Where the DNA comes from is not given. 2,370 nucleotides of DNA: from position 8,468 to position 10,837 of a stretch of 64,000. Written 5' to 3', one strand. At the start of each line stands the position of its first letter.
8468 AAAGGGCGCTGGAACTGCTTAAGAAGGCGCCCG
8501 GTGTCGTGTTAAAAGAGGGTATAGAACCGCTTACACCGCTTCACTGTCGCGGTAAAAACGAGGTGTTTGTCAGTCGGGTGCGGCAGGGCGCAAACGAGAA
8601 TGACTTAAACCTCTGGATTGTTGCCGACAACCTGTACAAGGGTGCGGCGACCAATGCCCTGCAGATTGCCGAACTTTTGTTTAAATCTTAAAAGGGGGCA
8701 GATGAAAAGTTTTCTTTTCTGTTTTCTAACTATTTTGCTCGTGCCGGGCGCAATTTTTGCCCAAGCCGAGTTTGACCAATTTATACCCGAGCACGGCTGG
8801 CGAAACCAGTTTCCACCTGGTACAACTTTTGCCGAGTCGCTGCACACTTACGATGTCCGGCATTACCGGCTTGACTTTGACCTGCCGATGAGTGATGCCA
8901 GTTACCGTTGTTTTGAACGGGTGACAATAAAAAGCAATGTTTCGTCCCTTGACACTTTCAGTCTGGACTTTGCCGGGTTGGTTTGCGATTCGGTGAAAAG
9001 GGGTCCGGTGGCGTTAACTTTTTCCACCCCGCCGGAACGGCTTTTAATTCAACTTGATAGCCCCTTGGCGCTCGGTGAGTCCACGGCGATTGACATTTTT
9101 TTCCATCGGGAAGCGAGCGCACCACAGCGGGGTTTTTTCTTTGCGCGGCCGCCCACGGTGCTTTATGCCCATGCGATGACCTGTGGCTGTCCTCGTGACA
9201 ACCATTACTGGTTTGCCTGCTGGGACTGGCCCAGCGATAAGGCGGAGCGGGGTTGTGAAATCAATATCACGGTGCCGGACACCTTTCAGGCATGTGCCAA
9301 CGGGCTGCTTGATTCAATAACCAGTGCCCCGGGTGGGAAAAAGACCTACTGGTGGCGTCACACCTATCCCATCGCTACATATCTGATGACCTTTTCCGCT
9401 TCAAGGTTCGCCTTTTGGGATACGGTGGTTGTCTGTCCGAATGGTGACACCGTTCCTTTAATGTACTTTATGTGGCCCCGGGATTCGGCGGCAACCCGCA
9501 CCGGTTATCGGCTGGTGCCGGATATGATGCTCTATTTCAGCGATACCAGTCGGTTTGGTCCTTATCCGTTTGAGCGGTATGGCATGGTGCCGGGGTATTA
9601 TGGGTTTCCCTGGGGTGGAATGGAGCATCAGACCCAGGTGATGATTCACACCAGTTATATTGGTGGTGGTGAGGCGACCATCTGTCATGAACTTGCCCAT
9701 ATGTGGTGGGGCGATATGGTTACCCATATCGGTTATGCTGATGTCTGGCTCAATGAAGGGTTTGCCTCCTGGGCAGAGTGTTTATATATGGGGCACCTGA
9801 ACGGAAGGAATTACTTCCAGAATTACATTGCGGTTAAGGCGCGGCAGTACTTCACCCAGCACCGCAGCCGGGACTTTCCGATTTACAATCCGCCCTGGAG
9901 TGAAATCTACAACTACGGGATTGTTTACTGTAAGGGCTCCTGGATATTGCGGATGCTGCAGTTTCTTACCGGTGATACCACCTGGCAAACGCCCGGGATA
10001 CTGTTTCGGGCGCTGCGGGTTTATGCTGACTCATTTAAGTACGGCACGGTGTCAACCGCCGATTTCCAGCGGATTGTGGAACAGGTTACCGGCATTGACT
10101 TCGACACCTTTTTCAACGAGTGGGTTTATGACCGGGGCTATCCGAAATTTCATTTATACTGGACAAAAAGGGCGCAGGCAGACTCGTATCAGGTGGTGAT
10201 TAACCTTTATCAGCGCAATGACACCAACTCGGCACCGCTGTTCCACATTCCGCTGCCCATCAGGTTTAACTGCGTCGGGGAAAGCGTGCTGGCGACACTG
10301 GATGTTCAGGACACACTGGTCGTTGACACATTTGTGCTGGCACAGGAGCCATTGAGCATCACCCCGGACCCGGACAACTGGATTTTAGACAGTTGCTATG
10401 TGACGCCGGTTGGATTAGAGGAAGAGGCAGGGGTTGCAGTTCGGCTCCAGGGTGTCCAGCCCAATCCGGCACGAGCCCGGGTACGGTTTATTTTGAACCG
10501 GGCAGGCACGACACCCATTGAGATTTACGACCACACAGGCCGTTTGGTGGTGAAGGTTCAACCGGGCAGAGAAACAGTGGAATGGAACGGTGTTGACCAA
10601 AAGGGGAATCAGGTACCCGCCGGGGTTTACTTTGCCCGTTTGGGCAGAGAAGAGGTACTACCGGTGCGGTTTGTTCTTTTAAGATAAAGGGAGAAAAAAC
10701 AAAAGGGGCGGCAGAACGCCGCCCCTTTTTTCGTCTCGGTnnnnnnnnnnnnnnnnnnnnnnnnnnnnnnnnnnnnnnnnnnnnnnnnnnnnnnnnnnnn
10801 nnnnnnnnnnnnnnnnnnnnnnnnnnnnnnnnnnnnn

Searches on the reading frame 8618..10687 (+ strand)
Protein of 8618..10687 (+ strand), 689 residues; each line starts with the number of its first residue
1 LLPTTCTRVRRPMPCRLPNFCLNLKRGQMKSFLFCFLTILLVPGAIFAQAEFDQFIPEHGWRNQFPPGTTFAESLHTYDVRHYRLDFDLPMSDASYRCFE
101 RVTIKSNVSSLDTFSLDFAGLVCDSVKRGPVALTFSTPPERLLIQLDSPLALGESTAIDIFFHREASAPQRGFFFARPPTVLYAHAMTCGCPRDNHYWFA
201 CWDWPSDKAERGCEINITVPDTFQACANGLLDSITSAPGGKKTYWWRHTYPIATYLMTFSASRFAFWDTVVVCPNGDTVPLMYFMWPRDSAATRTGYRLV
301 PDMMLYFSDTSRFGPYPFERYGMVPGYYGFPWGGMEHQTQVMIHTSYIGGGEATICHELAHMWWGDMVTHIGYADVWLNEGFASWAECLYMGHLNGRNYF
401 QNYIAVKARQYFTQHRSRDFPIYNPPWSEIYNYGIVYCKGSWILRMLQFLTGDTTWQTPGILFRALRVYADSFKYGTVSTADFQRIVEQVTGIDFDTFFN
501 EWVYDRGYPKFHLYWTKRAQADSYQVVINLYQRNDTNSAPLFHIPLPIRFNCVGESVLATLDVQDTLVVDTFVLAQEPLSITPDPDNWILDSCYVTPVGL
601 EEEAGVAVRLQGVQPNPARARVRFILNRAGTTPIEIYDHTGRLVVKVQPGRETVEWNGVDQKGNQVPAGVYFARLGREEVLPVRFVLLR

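Call 69: search_protein_families(library=pfam, proteins=[window:8618-10687:+], max_evalue=0.001)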
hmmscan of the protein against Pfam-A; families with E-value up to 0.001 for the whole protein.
window:8618-10687:+ (689 aa): 5 families
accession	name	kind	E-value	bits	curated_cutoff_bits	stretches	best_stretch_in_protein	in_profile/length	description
PF01433.26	Peptidase_M1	-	1.3e-25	90.7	27.7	1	312-502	17-218/218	Peptidase family M1 domain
PF17900.6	Peptidase_M1_N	-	4e-08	34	25.8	1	82-256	4-186/186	Peptidase M1 N-terminal domain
PF13860.13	FlgD_ig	-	3.4e-05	24.2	27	1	629-671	22-69/79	FlgD Ig-like domain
PF13485.12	Peptidase_MA_2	-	0.00013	22.3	32.4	1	340-388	55-104/201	Peptidase MA superfamily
PF13585.12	CHU_C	-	0.00018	22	27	1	631-674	28-69/86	CHU_C Type IX secretion signal domain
